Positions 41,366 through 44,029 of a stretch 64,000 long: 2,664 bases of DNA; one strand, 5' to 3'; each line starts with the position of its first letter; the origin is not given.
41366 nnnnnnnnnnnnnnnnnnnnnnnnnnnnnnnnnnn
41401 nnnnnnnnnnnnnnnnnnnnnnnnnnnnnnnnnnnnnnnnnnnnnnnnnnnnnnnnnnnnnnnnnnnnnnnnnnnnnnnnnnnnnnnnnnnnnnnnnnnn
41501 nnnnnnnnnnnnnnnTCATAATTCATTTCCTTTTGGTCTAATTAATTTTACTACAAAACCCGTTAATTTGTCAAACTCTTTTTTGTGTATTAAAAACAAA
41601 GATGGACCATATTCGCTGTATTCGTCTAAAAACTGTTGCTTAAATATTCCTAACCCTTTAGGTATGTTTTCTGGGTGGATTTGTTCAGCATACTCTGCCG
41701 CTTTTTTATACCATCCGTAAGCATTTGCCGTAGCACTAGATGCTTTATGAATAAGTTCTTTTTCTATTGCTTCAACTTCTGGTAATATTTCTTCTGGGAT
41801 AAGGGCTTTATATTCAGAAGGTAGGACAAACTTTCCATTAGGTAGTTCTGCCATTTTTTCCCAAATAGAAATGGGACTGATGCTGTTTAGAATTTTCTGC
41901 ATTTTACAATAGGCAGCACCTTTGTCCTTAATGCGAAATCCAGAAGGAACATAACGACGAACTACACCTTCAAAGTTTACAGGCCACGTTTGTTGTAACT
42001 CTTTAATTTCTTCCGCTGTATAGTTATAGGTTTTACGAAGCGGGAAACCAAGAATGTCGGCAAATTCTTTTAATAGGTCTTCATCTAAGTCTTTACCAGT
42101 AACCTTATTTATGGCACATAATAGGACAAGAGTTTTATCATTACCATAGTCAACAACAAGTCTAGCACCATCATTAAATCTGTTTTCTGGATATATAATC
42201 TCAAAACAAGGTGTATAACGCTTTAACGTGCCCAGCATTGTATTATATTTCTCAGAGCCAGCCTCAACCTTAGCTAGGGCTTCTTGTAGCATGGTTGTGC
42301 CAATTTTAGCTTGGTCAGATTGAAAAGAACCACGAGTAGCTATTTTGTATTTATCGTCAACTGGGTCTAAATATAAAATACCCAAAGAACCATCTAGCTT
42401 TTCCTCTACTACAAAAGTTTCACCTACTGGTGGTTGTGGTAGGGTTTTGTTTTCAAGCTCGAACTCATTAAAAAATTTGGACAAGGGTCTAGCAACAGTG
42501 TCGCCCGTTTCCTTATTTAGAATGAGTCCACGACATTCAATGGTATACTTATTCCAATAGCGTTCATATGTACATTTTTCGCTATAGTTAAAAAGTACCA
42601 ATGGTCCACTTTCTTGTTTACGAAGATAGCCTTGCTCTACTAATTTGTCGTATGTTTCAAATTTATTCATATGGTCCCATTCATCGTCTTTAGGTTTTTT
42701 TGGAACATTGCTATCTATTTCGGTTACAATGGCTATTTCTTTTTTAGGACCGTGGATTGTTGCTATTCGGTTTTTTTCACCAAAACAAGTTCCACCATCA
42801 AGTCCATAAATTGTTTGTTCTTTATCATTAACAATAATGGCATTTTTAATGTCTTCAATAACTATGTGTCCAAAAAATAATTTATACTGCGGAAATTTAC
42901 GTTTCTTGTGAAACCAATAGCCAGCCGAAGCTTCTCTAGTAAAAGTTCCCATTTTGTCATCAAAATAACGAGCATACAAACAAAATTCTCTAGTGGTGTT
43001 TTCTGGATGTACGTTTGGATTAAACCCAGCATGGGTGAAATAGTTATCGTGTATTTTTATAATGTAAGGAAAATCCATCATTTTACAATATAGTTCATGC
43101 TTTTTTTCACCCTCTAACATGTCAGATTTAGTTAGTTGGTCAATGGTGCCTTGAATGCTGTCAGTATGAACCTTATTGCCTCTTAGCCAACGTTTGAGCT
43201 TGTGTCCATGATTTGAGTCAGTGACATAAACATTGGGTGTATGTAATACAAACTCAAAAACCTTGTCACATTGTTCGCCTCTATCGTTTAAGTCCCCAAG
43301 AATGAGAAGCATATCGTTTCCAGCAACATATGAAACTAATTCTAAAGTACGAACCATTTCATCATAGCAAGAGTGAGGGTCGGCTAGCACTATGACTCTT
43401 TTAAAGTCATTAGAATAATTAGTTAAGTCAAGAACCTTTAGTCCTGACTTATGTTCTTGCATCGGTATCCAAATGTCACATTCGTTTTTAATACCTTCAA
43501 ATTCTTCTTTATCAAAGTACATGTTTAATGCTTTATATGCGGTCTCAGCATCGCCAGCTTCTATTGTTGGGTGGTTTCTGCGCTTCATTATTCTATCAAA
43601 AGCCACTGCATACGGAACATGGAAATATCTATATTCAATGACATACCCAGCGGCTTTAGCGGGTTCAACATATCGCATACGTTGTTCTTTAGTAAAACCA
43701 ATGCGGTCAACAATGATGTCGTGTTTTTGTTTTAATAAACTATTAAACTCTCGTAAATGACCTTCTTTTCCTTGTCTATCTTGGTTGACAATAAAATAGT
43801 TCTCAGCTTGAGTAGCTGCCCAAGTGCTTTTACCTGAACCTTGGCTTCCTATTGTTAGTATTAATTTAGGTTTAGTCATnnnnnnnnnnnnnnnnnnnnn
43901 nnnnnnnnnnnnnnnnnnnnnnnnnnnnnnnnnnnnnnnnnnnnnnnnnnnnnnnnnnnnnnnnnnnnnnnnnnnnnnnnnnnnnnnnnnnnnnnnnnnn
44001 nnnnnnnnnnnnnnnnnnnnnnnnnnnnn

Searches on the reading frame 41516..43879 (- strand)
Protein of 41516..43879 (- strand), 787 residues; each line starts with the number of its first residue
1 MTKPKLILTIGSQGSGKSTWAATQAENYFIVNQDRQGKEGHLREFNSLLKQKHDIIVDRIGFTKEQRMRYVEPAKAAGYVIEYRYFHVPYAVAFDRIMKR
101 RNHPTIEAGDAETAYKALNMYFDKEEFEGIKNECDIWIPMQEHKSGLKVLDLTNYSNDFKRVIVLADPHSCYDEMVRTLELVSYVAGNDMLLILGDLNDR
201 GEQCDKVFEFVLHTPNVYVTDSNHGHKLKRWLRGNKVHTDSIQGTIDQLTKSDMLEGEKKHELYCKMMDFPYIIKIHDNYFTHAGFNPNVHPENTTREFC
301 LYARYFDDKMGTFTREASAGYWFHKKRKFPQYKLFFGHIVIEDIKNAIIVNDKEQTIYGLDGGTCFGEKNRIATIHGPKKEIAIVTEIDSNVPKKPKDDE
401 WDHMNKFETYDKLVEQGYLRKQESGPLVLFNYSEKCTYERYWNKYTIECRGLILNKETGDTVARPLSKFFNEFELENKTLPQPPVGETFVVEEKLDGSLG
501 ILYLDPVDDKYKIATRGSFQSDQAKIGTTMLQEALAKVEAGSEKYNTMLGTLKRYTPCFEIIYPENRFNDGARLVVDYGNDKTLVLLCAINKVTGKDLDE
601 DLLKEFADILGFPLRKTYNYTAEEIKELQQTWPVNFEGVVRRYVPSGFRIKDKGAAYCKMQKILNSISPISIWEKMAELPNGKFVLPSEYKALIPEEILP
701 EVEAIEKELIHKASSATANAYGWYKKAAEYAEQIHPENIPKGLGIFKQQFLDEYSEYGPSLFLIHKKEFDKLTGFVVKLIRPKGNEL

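Call 76: search_protein_families(library=phrogs, proteins=[window:41516-43879:-], max_evalue=0.00001)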
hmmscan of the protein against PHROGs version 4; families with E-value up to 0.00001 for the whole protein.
window:41516-43879:- (787 aa): 7 families
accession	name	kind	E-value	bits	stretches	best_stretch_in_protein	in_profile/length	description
phrog_562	-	tail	1.3e-45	156.9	1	411-728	17-320/377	RNA ligase and tail fiber protein attachment catalyst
phrog_8238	-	DNA, RNA and nucleotide metabolism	8.2e-32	111.1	1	80-671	98-684/737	RNA ligase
phrog_246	-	other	3.3e-18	67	1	156-377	172-384/417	NinI-like serine-threonine phosphatase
phrog_20114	-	other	9.8e-09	36.7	1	160-213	3-56/131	phosphoesterase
phrog_505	-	other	1.1e-08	35.8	0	4-35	2-37/295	polynucleotide kinase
phrog_6931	-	unknown function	5.5e-08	33.4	0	40-132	247-338/343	-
phrog_21952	-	DNA, RNA and nucleotide metabolism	5.8e-06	27.1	0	429-615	27-216/327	RNA ligase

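Call 95: search_protein_families(library=pfam, proteins=[window:41516-43879:-], max_evalue=0.001)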
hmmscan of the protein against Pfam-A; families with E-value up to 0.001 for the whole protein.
window:41516-43879:- (787 aa): 4 families
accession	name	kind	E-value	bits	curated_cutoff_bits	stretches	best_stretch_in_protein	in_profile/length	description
PF09511.15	RNA_lig_T4_1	-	2.3e-14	54.2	28.3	1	448-630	1-185/227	RNA ligase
PF13671.12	AAA_33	-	3.4e-12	47.3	27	1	6-104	1-122/143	AAA domain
PF00149.33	Metallophos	-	4.3e-06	27.7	21.5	1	161-341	2-158/191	Calcineurin-like phosphoesterase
PF09414.15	RNA_ligase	-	2.8e-05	24.7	27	1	488-644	2-158/171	RNA ligase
